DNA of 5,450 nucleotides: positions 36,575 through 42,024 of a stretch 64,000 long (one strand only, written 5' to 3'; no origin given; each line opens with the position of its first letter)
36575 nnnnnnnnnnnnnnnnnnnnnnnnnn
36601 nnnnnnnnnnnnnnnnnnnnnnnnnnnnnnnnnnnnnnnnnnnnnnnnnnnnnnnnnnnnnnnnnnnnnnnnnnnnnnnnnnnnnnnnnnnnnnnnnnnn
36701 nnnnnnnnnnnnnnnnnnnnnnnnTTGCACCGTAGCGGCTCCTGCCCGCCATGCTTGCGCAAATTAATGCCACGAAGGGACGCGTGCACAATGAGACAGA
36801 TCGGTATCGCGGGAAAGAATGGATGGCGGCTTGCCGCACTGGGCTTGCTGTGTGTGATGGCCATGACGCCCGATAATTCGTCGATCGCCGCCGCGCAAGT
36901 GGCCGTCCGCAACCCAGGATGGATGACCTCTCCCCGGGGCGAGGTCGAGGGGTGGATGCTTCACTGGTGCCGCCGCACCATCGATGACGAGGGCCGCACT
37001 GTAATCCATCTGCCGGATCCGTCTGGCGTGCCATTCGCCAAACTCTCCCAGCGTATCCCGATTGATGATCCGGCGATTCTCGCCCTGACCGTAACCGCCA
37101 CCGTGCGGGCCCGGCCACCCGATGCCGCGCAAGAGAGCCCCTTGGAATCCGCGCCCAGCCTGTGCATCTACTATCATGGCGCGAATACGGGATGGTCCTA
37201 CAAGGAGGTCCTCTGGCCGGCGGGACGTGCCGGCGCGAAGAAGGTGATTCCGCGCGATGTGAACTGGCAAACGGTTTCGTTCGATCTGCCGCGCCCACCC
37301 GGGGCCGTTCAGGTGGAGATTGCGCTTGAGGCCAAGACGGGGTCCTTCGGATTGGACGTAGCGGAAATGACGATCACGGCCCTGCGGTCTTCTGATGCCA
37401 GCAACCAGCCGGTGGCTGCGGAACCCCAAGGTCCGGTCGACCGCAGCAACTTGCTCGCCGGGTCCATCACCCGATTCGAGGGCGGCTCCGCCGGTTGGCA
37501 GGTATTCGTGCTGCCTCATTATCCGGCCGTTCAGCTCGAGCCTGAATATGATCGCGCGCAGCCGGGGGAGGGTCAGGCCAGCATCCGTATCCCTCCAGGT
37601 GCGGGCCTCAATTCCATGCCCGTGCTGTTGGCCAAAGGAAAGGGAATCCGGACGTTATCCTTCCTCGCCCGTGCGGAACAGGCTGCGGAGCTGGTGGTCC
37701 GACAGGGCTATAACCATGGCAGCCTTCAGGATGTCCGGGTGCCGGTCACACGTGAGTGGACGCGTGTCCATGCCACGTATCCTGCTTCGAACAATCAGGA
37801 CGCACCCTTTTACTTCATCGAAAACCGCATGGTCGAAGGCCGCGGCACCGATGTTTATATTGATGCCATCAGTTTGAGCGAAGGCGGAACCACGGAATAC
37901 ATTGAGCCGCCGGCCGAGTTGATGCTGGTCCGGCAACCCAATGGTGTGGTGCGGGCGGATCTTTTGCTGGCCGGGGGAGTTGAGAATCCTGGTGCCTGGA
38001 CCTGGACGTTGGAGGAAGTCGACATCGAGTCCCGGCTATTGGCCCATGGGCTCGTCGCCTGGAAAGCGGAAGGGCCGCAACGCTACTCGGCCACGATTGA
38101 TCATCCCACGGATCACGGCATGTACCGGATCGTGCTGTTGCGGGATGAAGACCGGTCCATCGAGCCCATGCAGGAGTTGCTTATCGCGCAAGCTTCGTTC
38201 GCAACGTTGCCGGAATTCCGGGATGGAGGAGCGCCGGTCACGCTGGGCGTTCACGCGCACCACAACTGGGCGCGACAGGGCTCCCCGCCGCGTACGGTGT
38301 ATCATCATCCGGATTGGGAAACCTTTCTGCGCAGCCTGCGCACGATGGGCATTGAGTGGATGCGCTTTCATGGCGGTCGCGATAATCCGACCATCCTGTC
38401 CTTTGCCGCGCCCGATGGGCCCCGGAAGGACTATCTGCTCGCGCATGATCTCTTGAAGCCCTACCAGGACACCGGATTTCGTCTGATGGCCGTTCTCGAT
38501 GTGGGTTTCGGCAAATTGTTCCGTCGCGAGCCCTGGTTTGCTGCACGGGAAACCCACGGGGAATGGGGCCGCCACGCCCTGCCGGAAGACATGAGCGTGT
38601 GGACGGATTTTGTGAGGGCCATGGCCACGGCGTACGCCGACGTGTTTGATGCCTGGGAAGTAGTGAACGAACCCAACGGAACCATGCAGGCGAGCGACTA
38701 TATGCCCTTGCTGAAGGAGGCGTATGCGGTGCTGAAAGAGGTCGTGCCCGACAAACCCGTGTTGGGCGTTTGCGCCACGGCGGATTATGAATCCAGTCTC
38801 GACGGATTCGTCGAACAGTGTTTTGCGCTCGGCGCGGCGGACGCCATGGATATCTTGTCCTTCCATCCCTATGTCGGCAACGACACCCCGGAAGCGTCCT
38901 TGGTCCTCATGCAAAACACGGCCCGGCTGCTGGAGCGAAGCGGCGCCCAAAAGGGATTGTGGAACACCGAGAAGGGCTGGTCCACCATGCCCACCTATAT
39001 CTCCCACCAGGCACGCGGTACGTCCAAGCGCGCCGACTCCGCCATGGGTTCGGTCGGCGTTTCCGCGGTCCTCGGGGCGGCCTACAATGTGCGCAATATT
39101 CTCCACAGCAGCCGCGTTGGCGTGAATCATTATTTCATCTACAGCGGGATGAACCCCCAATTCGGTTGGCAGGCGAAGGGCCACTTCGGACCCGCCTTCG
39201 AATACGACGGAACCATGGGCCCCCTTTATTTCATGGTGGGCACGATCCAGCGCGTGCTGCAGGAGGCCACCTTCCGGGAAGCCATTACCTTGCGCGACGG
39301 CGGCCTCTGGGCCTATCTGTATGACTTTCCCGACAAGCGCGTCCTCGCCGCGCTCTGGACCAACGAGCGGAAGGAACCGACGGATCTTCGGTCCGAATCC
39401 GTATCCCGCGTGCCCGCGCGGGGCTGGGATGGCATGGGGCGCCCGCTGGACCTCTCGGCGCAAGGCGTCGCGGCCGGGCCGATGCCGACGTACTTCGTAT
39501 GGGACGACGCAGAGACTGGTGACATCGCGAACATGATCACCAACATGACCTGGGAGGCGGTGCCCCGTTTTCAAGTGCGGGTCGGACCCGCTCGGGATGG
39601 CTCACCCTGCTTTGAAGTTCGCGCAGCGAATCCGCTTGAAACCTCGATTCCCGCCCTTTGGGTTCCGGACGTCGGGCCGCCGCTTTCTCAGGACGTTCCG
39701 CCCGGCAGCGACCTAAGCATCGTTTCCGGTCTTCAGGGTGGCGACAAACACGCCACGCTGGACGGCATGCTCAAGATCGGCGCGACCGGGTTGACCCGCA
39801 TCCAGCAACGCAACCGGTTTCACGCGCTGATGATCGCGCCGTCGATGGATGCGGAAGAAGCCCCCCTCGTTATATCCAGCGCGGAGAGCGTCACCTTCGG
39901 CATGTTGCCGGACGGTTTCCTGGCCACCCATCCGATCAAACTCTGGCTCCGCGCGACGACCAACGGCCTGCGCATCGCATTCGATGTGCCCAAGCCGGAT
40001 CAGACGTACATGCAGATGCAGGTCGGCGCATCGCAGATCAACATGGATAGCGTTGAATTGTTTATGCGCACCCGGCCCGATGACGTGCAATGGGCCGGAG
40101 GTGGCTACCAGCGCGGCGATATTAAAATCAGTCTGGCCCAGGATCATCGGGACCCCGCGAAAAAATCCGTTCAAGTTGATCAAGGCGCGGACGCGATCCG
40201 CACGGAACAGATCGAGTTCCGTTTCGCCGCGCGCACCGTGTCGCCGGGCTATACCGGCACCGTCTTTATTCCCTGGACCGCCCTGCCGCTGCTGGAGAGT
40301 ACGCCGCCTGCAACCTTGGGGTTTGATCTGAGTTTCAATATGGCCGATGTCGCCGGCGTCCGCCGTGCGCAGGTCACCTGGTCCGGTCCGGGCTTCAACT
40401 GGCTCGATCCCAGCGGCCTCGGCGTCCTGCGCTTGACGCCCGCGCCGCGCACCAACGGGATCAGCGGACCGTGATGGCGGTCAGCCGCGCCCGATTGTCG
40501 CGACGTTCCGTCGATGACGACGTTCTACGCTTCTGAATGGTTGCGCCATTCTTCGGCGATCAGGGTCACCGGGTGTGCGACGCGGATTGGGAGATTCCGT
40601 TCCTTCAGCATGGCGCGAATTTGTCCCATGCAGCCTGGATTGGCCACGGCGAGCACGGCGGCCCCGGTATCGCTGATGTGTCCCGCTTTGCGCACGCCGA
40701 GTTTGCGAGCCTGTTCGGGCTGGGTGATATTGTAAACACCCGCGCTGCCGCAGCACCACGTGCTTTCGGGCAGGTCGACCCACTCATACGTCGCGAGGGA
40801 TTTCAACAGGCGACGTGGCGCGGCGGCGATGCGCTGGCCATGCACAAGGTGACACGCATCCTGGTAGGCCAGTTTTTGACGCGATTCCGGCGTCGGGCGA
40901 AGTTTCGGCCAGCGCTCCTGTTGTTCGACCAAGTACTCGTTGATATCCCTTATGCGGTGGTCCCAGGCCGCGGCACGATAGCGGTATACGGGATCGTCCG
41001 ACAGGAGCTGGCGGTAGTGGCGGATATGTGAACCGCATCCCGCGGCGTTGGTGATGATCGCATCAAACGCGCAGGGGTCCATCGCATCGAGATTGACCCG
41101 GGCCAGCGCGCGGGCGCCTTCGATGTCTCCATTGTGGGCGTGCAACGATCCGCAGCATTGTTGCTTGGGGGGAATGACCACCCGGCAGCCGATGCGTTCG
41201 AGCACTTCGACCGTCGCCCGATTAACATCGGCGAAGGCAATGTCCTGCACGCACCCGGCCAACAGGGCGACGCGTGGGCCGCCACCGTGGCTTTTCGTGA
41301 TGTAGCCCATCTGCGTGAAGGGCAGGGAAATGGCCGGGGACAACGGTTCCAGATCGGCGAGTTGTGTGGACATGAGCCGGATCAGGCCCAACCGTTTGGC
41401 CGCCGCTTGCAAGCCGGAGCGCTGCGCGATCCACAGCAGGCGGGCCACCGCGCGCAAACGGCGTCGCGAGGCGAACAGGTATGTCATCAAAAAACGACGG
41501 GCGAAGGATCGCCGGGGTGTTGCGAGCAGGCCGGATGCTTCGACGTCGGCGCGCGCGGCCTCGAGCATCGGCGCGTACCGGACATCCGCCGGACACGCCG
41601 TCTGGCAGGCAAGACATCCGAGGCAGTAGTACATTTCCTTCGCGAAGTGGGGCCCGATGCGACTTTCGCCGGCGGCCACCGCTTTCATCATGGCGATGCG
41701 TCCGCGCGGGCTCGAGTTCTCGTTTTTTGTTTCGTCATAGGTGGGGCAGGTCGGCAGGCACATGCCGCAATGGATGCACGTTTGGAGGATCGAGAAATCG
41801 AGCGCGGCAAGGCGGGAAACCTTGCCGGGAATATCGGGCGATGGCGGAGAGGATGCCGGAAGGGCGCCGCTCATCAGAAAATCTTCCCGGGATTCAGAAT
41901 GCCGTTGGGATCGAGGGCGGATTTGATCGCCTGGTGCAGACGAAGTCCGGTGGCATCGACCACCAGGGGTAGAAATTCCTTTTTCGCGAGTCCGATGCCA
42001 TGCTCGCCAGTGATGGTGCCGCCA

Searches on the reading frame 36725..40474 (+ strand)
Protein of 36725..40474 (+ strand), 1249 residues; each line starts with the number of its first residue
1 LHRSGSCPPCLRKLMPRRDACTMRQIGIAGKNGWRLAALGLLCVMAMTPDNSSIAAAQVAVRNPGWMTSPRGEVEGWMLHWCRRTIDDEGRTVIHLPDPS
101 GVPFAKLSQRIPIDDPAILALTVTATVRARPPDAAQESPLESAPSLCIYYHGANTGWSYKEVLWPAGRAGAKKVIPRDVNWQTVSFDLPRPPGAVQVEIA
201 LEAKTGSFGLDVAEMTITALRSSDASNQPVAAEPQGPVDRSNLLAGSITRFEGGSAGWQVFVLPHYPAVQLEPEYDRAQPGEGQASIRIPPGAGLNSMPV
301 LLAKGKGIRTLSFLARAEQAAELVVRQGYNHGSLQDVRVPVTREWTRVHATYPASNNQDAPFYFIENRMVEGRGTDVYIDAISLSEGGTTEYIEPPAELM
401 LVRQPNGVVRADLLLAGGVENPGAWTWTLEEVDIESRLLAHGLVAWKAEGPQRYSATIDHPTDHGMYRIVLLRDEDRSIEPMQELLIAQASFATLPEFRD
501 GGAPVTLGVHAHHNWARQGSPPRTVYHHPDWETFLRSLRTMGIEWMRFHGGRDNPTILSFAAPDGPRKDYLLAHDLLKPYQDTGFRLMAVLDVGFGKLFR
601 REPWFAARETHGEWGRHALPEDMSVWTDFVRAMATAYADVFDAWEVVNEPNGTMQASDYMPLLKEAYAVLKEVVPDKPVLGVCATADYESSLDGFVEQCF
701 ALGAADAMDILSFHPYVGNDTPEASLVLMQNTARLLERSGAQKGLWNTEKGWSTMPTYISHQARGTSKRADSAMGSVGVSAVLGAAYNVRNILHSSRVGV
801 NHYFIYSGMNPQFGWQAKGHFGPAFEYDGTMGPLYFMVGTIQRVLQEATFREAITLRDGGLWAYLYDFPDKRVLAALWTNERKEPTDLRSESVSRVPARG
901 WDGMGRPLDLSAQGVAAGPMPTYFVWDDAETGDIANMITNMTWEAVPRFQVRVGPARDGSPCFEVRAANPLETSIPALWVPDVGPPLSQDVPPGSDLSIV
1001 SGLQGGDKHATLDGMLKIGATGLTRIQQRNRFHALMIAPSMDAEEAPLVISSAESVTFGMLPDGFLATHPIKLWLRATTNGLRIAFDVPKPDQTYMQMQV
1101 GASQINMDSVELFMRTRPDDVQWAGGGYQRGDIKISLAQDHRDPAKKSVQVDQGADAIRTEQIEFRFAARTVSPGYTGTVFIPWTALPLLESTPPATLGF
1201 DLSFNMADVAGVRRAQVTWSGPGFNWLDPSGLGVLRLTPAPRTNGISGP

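Call 13: search_protein_families(library=pfam, proteins=[window:36725-40474:+], max_evalue=0.01)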
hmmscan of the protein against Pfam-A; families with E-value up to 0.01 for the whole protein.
window:36725-40474:+ (1249 aa): 1 family
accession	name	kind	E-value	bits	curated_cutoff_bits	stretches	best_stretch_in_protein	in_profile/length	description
PF06452.16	CBM9_1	-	3.3e-06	27.6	23.4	1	1106-1238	64-183/185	Carbohydrate family 9 binding domain-like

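Call 36: search_protein_families(library=ncbifam, proteins=[window:36725-40474:+], max_evalue=0.01)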
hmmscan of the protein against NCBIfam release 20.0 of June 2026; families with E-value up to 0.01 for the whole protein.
window:36725-40474:+ (1249 aa): 0 families

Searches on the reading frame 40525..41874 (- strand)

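Call 13: search_protein_families(library=pfam, proteins=[window:40525-41874:-], max_evalue=0.01)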
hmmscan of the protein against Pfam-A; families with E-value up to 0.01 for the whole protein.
window:40525-41874:- (449 aa): 13 families
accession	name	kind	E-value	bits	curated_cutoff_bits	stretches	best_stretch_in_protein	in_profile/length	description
PF02754.22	CCG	-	2.3e-29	101.7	20.6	2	202-285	1-85/85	Cysteine-rich domain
PF13183.11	Fer4_8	-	1.2e-12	48.6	27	1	30-98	2-68/68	4Fe-4S dicluster domain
PF13534.11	Fer4_17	-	8.1e-11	42.7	22.2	1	33-98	2-60/61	4Fe-4S dicluster domain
PF13237.11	Fer4_10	-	3.1e-08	33.8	25.5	2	83-100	8-26/53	4Fe-4S dicluster domain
PF12838.12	Fer4_7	-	4.5e-08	33.9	27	1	32-98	1-52/52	4Fe-4S dicluster domain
PF13187.11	Fer4_9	-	7.8e-07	29.5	27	0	31-45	35-49/52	4Fe-4S dicluster domain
PF12797.12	Fer4_2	-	4.8e-06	26.6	24.5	0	30-45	7-22/22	4Fe-4S binding domain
PF12800.12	Fer4_4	-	7.2e-06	26.3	24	1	31-46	2-17/17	4Fe-4S binding domain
PF00037.32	Fer4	-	2.2e-05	24.5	21.1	0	83-98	7-22/24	4Fe-4S binding domain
PF12837.12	Fer4_6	-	2.7e-05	24.4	25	0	32-45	8-21/24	4Fe-4S binding domain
PF13484.11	Fer4_16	-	3.7e-05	24.9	30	1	33-96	2-65/66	4Fe-4S double cluster binding domain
PF25160.1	LdpA_Fe-S-bd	-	0.00095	19.3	27.6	0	30-45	25-40/49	LdpA Fe-S cluster-binding domain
PF14697.11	Fer4_21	-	0.0039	17.7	35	0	31-45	6-20/59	4Fe-4S dicluster domain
